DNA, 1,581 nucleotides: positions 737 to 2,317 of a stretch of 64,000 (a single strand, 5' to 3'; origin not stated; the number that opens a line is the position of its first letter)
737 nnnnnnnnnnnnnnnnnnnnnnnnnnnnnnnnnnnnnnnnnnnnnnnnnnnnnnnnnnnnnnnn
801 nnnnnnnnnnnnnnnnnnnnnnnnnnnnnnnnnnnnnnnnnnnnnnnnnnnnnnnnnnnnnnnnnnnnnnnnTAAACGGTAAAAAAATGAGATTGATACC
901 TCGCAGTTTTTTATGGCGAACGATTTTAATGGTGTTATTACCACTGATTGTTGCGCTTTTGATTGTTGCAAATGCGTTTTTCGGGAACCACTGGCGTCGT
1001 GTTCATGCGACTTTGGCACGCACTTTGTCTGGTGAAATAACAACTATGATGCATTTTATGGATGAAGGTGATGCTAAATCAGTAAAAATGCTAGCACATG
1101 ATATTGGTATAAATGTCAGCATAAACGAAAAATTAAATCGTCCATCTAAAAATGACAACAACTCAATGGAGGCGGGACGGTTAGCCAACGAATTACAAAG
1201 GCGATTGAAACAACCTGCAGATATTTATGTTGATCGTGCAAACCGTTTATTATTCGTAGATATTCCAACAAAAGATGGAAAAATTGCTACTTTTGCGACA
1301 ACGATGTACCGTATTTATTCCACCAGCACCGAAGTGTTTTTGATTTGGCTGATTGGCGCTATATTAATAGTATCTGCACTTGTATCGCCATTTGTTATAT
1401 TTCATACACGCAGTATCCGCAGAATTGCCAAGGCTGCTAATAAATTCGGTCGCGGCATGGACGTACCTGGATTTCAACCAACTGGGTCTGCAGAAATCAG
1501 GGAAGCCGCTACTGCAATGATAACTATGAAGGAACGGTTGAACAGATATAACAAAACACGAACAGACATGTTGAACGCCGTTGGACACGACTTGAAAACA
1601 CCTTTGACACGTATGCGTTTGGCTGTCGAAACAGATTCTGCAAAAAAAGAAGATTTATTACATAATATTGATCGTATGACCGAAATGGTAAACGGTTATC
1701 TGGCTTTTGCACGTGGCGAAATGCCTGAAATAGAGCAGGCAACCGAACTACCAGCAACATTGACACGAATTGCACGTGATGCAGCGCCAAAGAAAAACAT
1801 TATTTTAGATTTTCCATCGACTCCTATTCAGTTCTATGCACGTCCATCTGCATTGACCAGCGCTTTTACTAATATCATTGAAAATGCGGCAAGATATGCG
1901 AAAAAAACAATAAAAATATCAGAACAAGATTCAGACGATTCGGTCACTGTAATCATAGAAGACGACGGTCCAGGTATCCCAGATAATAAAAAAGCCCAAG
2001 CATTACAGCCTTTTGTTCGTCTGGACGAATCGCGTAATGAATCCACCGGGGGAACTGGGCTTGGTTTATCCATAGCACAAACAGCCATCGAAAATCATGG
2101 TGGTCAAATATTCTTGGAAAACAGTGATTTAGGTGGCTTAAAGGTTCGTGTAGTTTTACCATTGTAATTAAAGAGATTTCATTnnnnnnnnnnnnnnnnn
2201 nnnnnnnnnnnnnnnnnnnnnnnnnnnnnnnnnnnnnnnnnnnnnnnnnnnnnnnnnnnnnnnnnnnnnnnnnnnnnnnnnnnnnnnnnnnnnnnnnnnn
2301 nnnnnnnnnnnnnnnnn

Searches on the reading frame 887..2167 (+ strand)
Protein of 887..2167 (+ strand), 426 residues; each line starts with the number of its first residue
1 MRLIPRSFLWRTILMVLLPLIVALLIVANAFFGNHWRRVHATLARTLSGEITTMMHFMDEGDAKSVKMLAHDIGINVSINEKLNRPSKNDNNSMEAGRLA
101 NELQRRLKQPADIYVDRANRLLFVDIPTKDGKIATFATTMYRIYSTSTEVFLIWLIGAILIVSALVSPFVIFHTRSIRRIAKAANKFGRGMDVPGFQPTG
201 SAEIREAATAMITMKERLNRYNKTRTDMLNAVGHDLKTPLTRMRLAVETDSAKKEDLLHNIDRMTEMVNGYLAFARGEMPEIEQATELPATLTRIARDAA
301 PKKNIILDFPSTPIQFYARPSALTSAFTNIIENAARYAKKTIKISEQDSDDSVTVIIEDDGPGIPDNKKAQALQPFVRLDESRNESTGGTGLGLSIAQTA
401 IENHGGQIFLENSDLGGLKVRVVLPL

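Call 56: search_protein_families(library=pfam, proteins=[window:887-2167:+], max_evalue=0.00001)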
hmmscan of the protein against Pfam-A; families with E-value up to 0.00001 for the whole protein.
window:887-2167:+ (426 aa): 3 families
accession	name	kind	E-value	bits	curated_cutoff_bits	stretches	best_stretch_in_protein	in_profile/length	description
PF02518.31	HATPase_c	-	6.7e-22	78.5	26.4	1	320-426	3-109/111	Histidine kinase-, DNA gyrase B-, and HSP90-like ATPase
PF00512.31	HisKA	-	2.5e-07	31.1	26.9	1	225-278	2-64/66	His Kinase A (phospho-acceptor) domain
PF13581.12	HATPase_c_2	-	6e-06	26.7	27.4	0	324-396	37-104/127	Histidine kinase-like ATPase domain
